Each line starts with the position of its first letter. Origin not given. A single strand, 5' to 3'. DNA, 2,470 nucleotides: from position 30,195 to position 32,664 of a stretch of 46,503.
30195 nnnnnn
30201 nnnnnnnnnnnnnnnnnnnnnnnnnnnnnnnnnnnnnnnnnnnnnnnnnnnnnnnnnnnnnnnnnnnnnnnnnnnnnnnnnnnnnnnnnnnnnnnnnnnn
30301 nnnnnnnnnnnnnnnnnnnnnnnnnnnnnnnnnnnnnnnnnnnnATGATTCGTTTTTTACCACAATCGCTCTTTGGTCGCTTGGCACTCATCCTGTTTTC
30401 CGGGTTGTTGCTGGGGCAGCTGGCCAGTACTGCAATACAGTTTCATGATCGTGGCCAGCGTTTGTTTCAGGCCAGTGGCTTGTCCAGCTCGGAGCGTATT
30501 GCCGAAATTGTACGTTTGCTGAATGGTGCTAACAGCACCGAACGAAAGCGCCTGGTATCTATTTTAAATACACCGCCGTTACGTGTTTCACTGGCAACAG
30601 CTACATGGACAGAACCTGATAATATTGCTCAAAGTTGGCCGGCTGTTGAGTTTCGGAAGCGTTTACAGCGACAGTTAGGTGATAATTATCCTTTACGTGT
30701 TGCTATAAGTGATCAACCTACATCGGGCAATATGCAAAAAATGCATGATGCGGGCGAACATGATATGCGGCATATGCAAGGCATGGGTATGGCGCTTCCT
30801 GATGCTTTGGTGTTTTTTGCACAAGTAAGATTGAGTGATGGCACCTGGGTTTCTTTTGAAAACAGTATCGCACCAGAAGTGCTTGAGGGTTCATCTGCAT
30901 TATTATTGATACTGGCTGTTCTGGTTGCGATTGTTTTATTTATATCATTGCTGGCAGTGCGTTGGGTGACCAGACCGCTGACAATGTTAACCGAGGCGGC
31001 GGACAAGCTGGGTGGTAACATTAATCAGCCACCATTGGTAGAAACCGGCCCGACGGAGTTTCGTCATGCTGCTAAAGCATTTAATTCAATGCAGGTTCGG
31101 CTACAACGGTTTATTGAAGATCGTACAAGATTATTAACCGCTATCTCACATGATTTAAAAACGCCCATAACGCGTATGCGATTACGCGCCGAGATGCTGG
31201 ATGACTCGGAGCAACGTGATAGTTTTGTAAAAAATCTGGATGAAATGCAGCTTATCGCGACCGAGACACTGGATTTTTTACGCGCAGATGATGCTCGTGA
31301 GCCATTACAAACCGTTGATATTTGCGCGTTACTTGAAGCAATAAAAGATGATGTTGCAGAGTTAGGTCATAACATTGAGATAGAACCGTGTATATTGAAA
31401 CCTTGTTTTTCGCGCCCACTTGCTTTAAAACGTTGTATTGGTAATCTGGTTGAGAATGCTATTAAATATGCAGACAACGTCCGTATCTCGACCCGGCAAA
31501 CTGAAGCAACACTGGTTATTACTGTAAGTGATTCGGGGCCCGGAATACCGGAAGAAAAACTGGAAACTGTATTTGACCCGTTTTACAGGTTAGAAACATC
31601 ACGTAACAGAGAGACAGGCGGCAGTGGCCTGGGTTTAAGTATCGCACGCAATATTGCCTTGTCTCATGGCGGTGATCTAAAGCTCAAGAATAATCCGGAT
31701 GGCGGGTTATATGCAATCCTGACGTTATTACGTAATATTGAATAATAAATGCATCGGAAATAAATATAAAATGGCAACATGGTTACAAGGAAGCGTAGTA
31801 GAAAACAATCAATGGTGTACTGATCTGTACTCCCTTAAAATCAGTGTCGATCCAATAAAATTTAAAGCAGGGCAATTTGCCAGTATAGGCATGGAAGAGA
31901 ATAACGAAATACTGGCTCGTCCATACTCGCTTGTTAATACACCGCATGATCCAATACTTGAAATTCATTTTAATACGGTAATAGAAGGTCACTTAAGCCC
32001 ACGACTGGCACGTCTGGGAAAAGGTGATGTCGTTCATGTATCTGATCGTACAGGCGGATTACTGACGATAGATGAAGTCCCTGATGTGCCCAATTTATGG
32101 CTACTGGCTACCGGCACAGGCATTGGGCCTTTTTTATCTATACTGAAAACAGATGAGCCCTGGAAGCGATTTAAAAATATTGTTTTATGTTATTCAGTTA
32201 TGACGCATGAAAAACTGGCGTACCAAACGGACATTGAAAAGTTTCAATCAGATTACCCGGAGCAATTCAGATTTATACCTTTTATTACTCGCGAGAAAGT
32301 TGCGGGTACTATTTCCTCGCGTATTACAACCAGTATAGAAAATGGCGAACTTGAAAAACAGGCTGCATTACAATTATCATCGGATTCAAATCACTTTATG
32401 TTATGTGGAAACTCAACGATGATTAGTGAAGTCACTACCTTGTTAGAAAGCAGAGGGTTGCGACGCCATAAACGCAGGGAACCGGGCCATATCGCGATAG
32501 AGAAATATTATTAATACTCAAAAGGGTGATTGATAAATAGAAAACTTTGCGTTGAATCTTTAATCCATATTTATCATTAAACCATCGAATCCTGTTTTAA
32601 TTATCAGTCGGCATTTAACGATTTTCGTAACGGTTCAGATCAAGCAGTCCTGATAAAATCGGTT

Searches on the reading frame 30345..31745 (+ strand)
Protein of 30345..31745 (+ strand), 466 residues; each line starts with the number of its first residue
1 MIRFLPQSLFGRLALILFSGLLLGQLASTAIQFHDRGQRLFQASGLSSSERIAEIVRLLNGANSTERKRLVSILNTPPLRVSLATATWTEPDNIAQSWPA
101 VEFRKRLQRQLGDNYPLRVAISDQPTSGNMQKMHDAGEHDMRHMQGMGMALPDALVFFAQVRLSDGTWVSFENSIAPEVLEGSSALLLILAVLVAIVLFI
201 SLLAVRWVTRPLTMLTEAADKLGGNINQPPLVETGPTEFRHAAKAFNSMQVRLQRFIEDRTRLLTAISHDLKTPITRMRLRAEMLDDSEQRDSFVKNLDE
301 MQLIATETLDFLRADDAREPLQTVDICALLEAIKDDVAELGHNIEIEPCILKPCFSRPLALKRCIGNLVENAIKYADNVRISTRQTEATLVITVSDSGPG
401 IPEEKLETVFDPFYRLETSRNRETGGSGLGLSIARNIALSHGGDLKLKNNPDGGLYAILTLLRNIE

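Call 5: search_protein_families(library=pfam, proteins=[window:30345-31745:+], max_evalue=0.01)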
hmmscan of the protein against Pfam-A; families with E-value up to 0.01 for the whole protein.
window:30345-31745:+ (466 aa): 6 families
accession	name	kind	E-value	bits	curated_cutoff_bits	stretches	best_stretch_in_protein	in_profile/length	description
PF02518.31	HATPase_c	-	8.1e-27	94.3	26.4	1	358-461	3-107/111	Histidine kinase-, DNA gyrase B-, and HSP90-like ATPase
PF00672.30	HAMP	-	7.6e-11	42.6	25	1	204-254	2-52/53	HAMP domain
PF00512.31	HisKA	-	1.7e-08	34.8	26.9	1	260-304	2-53/66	His Kinase A (phospho-acceptor) domain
PF13581.12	HATPase_c_2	-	2.3e-05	24.8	27.4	1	366-431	37-104/127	Histidine kinase-like ATPase domain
PF13589.12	HATPase_c_3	-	0.00022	21.7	25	1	365-435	7-81/137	Histidine kinase-, DNA gyrase B-, and HSP90-like ATPase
PF14501.12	HATPase_c_5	-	0.0034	17.7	22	1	359-450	4-91/102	GHKL domain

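Call 6: search_protein_families(library=ncbifam, proteins=[window:30345-31745:+], max_evalue=0.01)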
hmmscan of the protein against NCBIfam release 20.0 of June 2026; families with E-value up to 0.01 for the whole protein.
window:30345-31745:+ (466 aa): 84 families (the best 25 are shown)
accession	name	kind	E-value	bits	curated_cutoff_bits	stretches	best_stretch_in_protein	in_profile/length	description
NF007004.0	PRK09467.1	equivalog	3.6e-63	213.9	415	1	184-461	156-434/440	two-component system sensor histidine kinase EnvZ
NF007007.0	PRK09470.1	equivalog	2.2e-49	168.6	486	1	185-461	171-457/463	envelope stress sensor histidine kinase CpxA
NF007898.0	PRK10604.1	equivalog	3.4e-43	148.4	478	1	185-456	140-416/433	two-component system sensor histidine kinase RstB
NF012163.2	BaeS_SmeS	equivalog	6.1e-40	137.5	500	1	185-461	165-456/457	sensor histidine kinase efflux regulator BaeS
NF045900.1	HisKinCpxALeg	equivalog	5.4e-39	134.2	800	1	188-461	158-449/451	two-component system sensor histidine kinase CpxA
NF040691.1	MtrAB_MtrB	equivalog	2.7e-34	119.1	450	1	184-463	188-492/507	MtrAB system histidine kinase MtrB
NF008312.0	PRK11100.1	equivalog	2.8e-34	118.8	356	1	174-463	172-474/477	two-component system sensor histidine kinase CreC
NF008025.0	PRK10755.1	equivalog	4.9e-34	117.6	314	1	173-462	56-355/362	two-component system sensor histidine kinase PmrB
TIGR01386.1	cztS_silS_copS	subfamily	7.5e-34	117.5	292.55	1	184-451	164-446/457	heavy metal sensor histidine kinase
NF007837.0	PRK10549.1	equivalog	1.1e-32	113.3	603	1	184-460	166-455/466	envelope stress sensor histidine kinase BaeS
NF033092.0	HK_WalK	equivalog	3.6e-32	111.7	725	1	258-460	370-591/594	cell wall metabolism sensor histidine kinase WalK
TIGR02966.1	phoR_proteo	equivalog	1e-31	110.2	334.2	1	252-451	106-323/333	phosphate regulon sensor histidine kinase PhoR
NF012226.0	AdeS_HK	equivalog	2.8e-31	109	500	1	191-458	67-349/353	two-component sensor histidine kinase AdeS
NF046044.1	PnpS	equivalog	3e-29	102.2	400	1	260-459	170-387/390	two-component system histidine kinase PnpS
NF058527.1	HistKinChvGCaul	equivalog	2.1e-27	96.1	740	1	184-452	227-517/535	two-component sensor histidine kinase ChvG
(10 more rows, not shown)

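Call 10: find_encoding_contigs(protein=window:30345-31745:+, flank=10000)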
Protein window:30345-31745:+ (466 aa): no gene with exactly this product is on record in the collection.

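Call 11: find_related_loci(query=window:30345-31745:+, collection=genome_contigs, flank=8000)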
Query window:30345-31745:+ (466 aa) in genome_contigs; peptide patterns used: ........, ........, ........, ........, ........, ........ (x = any residue, [..] = any of these).
110 stretches matched a pattern; 23 encode a relative of the query (tblastn E <= 1e-3); 23 distinct loci.
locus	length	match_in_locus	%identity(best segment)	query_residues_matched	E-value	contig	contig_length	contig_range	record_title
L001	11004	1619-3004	78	3-464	0e+0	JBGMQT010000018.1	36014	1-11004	MAG: Acidiferrobacterales bacterium isolate N04_metabat2_bin.86 NODE_179_length_36014_cov_16.266609, whole genome shotgu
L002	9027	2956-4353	77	1-464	0e+0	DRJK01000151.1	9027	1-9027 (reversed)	MAG TPA_asm: Gammaproteobacteria bacterium isolate HyVt-415 HyVt-415_k95_66773, whole genome shotgun sequence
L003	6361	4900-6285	73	1-463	0e+0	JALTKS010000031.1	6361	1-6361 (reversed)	MAG: Gammaproteobacteria bacterium isolate S139_maxbin2_scaf2bin.221 S139_NODE_17407_length_6361_cov_132.682226, whole g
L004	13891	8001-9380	74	1-461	0e+0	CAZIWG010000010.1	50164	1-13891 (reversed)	MAG TPA_asm: uncultured Granulosicoccaceae bacterium isolate SRP128015_co3_116 genome assembly, contig: NODE_434_length_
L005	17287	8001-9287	47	28-461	8e-121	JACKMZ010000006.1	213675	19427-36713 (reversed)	MAG: Gammaproteobacteria bacterium isolate HK-STAS-PROT-131 HK-STAS-PROT-131_6, whole genome shotgun sequence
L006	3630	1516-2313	48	200-465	2e-78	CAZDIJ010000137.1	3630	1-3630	MAG TPA_asm: uncultured Sulfuricella sp. isolate binchicken_co266_137 genome assembly, contig: NODE_67579_length_3630_co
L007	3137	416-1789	37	1-454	5e-76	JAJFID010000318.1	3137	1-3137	MAG: Rhodospirillales bacterium isolate OFTM118 OFTM118_317, whole genome shotgun sequence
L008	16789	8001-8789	48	200-461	7e-75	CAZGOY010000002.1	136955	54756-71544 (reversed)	MAG TPA_asm: uncultured Sulfuricella sp. isolate binchicken_co266_147 genome assembly, contig: NODE_297_length_136955_co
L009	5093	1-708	48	226-461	7e-70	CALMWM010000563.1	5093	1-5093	MAG TPA_asm: uncultured Gallionellaceae bacterium isolate SRR6284162_bin.50_CONCOCT_v1.1_MAG genome assembly, contig: ER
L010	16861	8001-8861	29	187-454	4e-25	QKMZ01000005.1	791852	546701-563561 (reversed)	MAG: Candidatus Melainabacteria bacterium isolate BJP_IG3402_49_16 bjp_ig3402_sc_21_5_0_2_A, whole genome shotgun sequen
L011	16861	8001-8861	28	187-454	2e-24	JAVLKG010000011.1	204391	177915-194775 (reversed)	MAG: Candidatus Melainabacteria bacterium 17Bon1m isolate 17Bon1-MAG2 NODE_55+_length_204391_cov_35.295, whole genome sh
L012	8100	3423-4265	27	187-454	8e-23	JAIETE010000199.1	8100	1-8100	MAG: Candidatus Obscuribacterales bacterium isolate time.spades.CONCOCT.1kb_017 c_000000000311, whole genome shotgun seq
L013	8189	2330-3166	28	184-445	3e-21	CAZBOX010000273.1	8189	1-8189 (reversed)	MAG TPA_asm: uncultured Candidatus Obscuribacterales bacterium isolate binchicken_co396_274 genome assembly, contig: NOD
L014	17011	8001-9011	27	122-446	2e-24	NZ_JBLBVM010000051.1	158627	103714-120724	Glaciecola sp. MF2-115 contig_51, whole genome shotgun sequence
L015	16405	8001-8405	34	327-454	1e-15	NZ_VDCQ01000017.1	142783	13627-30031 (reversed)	Paenibacillus hemerocallicola strain KCTC 33185 RDPYD18112709_A.Scaf17, whole genome shotgun sequence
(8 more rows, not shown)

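Call 45: search_protein_families(library=pfam, proteins=[L001:3315-4481:-, L001:4817-7252:+, L001:7264-7890:+, L001:8032-9231:+, L002:4370-6805:-, L002:6965-7564:-, L002:7924-8421:-, L004:9950-10465:-, L004:10504-11922:+, L004:11932-12369:+], max_evalue=0.0001)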
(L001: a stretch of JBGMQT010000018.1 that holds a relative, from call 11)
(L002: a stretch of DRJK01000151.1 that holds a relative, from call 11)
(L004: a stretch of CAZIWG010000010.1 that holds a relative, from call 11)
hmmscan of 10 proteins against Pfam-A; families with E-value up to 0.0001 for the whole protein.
L001:3315-4481:- (388 aa): 17 families
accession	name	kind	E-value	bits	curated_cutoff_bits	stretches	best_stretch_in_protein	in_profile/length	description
PF02239.22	Cytochrom_D1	-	6.5e-32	110.9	25.5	2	96-204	12-120/368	Cytochrome D1 heme domain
PF25174.1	Beta-prop_THOC3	-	8.5e-31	107.4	305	4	168-284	54-168/272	THOC3 beta-propeller domain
PF21783.3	YNCE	-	1.2e-25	91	27.1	2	201-330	196-327/339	YNCE-like beta-propeller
PF10282.15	Lactonase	-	2.5e-20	73.4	21.7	1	78-232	144-320/344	Lactonase, 7-bladed beta-propeller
PF24814.1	WD40_Prp19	-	8.4e-17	61.6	320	2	168-372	14-219/281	Prp19 WD40 domain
PF23414.1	Beta-prop_EML_2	-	1.3e-16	61.3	90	1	175-263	12-100/266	Echinoderm microtubule-associated protein second beta-propeller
PF16819.11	DUF5074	-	6.9e-14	52.1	27.2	1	143-223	119-201/353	Domain of unknown function (DUF5074)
PF07676.18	PD40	-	2.9e-11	43.5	20.9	0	157-182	4-30/38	WD40-like Beta Propeller Repeat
PF12894.13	ANAPC4_WD40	-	4.3e-09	36.9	22.9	0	203-245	39-80/91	Anaphase-promoting complex subunit 4 WD40 domain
PF25172.1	Beta-prop_WDR3_2nd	-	4.6e-08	33.1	140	0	183-262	20-98/293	WDR3 second beta-propeller domain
PF24796.1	WDR55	-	1.4e-07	31.3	200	0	247-365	56-172/296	WDR55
PF03646.20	FlaG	-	6.4e-06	26.7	23.8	0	183-201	63-81/101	FlaG protein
PF08450.18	SGL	-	6.7e-06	26.3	26.3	0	99-204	115-225/246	SMP-30/Gluconolactonase/LRE-like region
PF04053.20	B-prop_COPA_B_2nd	-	1.2e-05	25.4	57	0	107-258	19-159/248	COPA/B second beta-propeller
PF24807.1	WD40_CDC20-Fz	-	1.3e-05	25.1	200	0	185-242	31-90/292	CDC20/Fizzy WD40 domain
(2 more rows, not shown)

L001:4817-7252:+ (811 aa): 5 families
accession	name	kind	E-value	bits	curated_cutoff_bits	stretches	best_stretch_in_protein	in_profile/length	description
PF12974.12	Phosphonate-bd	-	7.7e-40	137.2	27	1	28-271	1-227/242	ABC transporter, phosphonate, periplasmic substrate-binding protein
PF02518.31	HATPase_c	-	1.3e-27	96.9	26.4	1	691-799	2-109/111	Histidine kinase-, DNA gyrase B-, and HSP90-like ATPase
PF00512.31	HisKA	-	4.9e-10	39.8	26.9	1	580-645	2-63/66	His Kinase A (phospho-acceptor) domain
PF01590.32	GAF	-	5e-08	34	22.4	1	427-554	9-132/133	GAF domain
PF13185.12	GAF_2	-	1.1e-05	26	28.6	1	425-549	9-129/136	GAF domain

L001:7264-7890:+ (208 aa): 3 families
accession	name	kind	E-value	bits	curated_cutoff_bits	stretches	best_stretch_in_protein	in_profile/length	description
PF00072.30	Response_reg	-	2.6e-29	102.1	30.2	1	12-119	1-108/111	Response regulator receiver domain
PF00196.25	GerE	-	2.5e-22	78.7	23.5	1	147-202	2-57/57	Bacterial regulatory proteins, luxR family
PF08281.18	Sigma70_r4_2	-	2.5e-06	27.5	25.7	1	147-190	10-54/54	Sigma-70, region 4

L001:8032-9231:+ (399 aa): 2 families
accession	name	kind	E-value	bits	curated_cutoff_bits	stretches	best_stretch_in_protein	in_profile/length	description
PF13531.11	SBP_bac_11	-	1.4e-32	113.8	25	1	129-378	2-226/227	Bacterial extracellular solute-binding protein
PF01547.30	SBP_bac_1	-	5.6e-07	30.3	26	0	302-370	226-306/307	Bacterial extracellular solute-binding protein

L002:4370-6805:- (811 aa): 1 family
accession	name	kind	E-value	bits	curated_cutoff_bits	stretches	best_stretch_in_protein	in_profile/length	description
PF06934.16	CTI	-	3.2e-262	872.6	25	1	114-810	2-692/692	Fatty acid cis/trans isomerase (CTI)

L002:6965-7564:- (199 aa): 0 families

L002:7924-8421:- (165 aa): 0 families

L004:9950-10465:- (171 aa): 1 family
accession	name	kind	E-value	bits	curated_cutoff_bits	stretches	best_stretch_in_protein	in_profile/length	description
PF01668.23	SmpB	-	1.2e-53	181.3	27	1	27-169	1-142/143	SmpB protein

L004:10504-11922:+ (472 aa): 1 family
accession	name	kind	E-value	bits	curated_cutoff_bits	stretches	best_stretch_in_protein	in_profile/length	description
PF00209.24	SNF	-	4.9e-50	171.2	27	2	15-130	2-111/524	Sodium:neurotransmitter symporter family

L004:11932-12369:+ (145 aa): 2 families
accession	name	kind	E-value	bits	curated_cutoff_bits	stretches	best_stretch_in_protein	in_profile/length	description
PF03364.25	Polyketide_cyc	-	1.7e-33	116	23.4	1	10-135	1-126/126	Polyketide cyclase / dehydrase and lipid transport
PF10604.15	Polyketide_cyc2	-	1.8e-05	25.5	27.4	1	4-116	4-115/142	Polyketide cyclase / dehydrase and lipid transport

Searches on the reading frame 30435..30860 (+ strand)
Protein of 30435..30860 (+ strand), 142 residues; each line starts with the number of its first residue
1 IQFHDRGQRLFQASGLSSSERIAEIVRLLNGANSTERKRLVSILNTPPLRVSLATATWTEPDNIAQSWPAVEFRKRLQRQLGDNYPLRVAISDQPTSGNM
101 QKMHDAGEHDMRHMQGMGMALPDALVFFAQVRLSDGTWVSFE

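Call 58: search_solved_structures(query=window:30435-30860:+, max_evalue=10)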
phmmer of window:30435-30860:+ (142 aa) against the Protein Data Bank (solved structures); distinct sequences matched with E-value up to 10: 0.

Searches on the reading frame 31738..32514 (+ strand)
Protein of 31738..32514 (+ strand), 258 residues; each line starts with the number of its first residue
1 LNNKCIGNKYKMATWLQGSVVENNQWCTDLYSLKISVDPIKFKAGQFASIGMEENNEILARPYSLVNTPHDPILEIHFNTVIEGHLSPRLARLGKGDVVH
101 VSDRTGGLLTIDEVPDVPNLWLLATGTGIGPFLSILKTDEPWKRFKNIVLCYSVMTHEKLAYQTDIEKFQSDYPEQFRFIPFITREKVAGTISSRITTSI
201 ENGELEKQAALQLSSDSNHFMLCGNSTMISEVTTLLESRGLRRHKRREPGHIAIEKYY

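Call 5: search_protein_families(library=pfam, proteins=[window:31738-32514:+], max_evalue=0.01)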
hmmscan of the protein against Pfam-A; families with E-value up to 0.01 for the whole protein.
window:31738-32514:+ (258 aa): 3 families
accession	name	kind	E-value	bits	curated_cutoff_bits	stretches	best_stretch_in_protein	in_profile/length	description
PF00175.26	NAD_binding_1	-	2e-12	48.2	22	1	122-232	1-107/109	Oxidoreductase NAD-binding domain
PF08030.17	NAD_binding_6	-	0.00053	20.5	22.2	1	119-230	3-101/156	Ferric reductase NAD binding domain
PF00970.30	FAD_binding_6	-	0.0037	18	21.1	1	29-102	13-91/99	Oxidoreductase FAD-binding domain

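Call 94: search_protein_families(library=ncbifam, proteins=[window:31738-32514:+], max_evalue=1e-10)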
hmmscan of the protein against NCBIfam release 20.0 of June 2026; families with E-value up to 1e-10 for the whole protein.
window:31738-32514:+ (258 aa): 8 families
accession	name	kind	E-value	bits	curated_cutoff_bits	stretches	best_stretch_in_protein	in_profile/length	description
NF008178.0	PRK10926.1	equivalog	6.5e-69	231.9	390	1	12-258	1-248/248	ferredoxin--NADP(+) reductase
NF040810.1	BenC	equivalog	5.3e-16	58.7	430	1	16-243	105-322/333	benzoate 1,2-dioxygenase electron transfer component BenC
TIGR02160.1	PA_CoA_Oxy5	hypoth_equivalog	1.2e-15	57.2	420.8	1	41-244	32-234/352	1,2-phenylacetyl-CoA epoxidase subunit PaaE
NF007964.0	PRK10684.1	equivalog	1.5e-14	53.7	383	1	25-242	19-228/333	NADH oxidoreductase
NF004317.0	PRK05713.1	equivalog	2.2e-14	53.4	338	1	20-138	96-213/312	iron-sulfur-binding ferredoxin reductase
NF045803.1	MethMoxFADbindMmoC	equivalog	1.4e-12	47.1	500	1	39-243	137-332/343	aromatic/alkene monooxygenase hydroxylase FAD-binding subunit MmoC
NF009805.0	PRK13289.1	equivalog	3.4e-12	46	432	1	40-244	183-385/399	NO-inducible flavohemoprotein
NF005963.0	PRK08051.1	equivalog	3.2e-11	43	230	1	20-187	8-172/233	NAD(P)H-flavin reductase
